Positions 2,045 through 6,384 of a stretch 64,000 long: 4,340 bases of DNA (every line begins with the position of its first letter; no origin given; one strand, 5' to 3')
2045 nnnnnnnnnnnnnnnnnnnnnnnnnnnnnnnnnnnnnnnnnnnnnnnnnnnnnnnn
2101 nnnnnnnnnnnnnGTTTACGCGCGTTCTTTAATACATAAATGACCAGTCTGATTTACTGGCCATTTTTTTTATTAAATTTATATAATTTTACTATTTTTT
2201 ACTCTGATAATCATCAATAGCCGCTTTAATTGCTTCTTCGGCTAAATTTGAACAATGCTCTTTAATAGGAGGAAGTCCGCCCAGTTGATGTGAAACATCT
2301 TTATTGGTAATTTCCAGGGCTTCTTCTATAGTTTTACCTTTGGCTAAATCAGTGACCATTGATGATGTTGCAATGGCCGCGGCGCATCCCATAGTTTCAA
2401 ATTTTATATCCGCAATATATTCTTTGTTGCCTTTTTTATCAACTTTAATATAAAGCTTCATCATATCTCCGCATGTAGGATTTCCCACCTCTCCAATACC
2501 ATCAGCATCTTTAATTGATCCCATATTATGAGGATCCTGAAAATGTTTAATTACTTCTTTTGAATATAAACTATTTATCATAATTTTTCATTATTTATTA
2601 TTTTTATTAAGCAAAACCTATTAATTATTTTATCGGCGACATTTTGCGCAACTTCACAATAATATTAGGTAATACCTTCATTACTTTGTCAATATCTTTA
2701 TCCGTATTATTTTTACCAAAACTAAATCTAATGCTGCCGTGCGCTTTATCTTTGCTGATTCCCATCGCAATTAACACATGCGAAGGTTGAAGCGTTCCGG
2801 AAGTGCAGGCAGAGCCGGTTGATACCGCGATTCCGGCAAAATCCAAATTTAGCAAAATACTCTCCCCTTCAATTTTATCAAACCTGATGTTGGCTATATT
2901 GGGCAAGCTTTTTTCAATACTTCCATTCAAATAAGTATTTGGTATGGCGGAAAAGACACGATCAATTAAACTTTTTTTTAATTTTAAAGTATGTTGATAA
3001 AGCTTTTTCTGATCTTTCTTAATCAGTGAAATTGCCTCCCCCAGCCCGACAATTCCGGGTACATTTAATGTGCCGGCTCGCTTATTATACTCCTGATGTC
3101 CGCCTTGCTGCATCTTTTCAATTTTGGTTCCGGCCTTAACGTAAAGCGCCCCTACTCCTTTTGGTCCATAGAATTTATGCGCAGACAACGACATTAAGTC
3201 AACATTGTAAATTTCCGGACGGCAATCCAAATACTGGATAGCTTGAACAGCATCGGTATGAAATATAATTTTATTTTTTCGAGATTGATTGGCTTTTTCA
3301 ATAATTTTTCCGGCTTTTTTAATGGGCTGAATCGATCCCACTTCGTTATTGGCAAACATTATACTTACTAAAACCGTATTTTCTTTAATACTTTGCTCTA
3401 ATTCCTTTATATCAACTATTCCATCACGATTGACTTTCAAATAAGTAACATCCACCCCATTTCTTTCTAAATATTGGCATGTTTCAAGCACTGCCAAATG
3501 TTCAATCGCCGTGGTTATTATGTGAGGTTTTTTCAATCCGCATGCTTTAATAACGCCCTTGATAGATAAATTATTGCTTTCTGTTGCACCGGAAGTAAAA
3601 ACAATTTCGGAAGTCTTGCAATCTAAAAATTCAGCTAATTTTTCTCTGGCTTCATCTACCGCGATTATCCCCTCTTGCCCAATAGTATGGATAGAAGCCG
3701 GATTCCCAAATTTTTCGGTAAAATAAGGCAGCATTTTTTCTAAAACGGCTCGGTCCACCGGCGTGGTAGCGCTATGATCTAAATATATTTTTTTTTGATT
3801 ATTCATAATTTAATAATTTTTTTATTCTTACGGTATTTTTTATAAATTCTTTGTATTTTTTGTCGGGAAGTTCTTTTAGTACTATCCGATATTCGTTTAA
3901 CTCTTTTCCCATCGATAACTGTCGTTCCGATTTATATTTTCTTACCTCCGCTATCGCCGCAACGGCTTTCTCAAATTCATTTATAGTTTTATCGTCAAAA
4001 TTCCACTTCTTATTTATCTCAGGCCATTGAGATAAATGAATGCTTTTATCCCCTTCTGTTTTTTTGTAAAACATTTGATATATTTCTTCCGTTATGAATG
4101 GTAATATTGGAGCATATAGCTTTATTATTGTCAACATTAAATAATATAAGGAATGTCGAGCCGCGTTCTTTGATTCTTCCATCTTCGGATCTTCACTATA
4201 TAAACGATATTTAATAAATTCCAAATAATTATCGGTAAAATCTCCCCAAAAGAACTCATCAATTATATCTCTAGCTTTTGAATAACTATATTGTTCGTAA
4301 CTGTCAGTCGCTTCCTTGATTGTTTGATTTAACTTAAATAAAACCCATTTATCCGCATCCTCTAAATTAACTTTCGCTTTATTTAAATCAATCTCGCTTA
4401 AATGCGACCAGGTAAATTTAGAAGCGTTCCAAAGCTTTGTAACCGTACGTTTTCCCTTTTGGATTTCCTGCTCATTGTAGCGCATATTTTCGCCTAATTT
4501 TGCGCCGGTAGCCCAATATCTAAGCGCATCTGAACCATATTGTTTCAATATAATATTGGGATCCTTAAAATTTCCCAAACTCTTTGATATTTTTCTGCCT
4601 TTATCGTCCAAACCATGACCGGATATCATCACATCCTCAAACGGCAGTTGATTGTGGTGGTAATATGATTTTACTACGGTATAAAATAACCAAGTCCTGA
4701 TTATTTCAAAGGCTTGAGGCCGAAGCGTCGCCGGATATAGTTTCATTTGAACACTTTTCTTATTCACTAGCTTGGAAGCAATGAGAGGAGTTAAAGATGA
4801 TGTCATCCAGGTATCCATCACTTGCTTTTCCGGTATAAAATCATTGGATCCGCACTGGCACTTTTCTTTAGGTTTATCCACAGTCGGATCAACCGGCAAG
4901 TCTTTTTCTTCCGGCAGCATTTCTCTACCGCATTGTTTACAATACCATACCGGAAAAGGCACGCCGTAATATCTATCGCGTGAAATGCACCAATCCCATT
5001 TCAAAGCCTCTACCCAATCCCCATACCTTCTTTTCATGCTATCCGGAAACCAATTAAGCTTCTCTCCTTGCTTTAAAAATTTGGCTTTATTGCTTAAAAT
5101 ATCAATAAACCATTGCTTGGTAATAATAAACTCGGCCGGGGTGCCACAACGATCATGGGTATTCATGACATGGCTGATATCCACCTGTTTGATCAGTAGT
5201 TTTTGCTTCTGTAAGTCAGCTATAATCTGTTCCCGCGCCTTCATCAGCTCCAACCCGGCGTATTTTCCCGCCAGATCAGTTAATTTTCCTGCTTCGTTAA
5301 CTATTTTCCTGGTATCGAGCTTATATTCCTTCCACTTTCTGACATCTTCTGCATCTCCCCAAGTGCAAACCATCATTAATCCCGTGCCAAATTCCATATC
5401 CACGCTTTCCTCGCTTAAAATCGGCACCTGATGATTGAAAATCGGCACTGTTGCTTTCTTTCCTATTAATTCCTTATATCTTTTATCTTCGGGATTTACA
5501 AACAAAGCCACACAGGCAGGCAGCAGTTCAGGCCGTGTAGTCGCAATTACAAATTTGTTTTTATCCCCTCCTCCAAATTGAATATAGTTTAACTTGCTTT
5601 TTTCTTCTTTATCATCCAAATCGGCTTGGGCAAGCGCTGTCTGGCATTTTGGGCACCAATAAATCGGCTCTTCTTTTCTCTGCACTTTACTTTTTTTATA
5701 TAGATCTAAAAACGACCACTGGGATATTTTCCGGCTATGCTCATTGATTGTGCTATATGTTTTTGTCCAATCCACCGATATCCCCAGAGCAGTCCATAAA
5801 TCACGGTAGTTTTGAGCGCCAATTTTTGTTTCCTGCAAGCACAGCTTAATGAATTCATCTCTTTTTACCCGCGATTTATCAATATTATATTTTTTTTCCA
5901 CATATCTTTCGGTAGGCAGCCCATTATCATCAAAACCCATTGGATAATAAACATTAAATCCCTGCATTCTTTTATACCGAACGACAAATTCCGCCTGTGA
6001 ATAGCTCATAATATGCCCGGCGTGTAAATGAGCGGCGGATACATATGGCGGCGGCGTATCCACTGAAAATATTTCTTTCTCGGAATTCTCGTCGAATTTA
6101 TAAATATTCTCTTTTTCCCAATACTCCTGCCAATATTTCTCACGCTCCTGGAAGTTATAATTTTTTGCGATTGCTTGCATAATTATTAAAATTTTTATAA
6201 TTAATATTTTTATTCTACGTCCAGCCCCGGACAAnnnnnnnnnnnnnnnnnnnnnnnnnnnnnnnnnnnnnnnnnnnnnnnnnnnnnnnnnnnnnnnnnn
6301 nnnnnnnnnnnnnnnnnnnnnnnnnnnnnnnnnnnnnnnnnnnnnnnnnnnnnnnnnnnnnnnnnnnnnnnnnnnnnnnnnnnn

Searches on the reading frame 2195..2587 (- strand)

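Call 51: search_protein_families(library=pfam, proteins=[window:2195-2587:-], max_evalue=0.01)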
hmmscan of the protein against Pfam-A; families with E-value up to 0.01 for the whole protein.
window:2195-2587:- (131 aa): 1 family
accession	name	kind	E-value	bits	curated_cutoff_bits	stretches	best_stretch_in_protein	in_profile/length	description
PF01592.21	NifU_N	-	2.3e-47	160.7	22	1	8-131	2-124/127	NifU-like N terminal domain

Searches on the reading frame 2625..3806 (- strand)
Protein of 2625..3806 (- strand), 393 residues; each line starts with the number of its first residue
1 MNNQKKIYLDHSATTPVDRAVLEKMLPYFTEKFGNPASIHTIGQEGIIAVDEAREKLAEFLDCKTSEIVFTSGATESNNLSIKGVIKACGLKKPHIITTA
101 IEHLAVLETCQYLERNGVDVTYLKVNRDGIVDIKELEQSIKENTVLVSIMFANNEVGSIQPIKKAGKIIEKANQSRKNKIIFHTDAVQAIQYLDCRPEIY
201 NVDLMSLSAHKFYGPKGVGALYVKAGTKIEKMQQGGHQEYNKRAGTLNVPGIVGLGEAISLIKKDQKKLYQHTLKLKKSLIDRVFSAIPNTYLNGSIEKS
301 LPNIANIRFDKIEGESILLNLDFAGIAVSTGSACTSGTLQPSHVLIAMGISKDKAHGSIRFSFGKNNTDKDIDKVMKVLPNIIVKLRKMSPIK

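Call 11: search_protein_families(library=pfam, proteins=[window:2625-3806:-], max_evalue=0.0001)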
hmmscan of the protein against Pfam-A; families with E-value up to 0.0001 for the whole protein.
window:2625-3806:- (393 aa): 2 families
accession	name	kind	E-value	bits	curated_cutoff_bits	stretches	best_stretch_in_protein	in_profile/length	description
PF00266.25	Aminotran_5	-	8.8e-83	278.7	21.5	1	7-375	1-371/371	Aminotransferase class-V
PF01212.27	Beta_elim_lyase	-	6.7e-07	29.3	27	1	55-277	39-266/288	Beta-eliminating lyase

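Call 15: find_encoding_contigs(protein=window:2625-3806:-, flank=10000, max_places=4)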
Protein window:2625-3806:- (393 aa): 1 contig read that carries it; 1 place shown.
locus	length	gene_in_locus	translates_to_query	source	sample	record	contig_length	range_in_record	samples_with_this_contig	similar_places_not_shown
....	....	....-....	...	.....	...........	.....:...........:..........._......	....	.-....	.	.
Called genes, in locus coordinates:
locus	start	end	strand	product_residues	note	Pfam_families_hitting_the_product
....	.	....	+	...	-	?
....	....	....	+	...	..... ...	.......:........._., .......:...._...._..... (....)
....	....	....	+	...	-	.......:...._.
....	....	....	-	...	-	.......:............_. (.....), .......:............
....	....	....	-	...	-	?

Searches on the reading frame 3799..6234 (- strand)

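Call 11: search_protein_families(library=pfam, proteins=[window:3799-6234:-], max_evalue=0.0001)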
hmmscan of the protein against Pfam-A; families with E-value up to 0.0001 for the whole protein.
window:3799-6234:- (811 aa): 5 families
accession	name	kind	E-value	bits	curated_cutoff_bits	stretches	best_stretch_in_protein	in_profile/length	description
PF00133.28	tRNA-synt_1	-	1.2e-83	281.6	22.7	1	35-585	2-412/414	tRNA synthetases class I (I, L, M and V)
PF08264.19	Anticodon_1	-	5.3e-38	130.6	25.1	1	628-780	1-145/148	Anticodon-binding domain of tRNA ligase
PF09334.17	tRNA-synt_1g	-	5e-19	68.8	20.1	1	58-203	3-132/391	tRNA synthetases class I (M)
PF01406.26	tRNA-synt_1e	-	4.1e-05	23.5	27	0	545-595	250-300/301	tRNA synthetases class I (C) catalytic domain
PF13603.12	tRNA-synt_1_2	-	5.6e-05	23.1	25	0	257-319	85-147/185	Leucyl-tRNA synthetase, editing domain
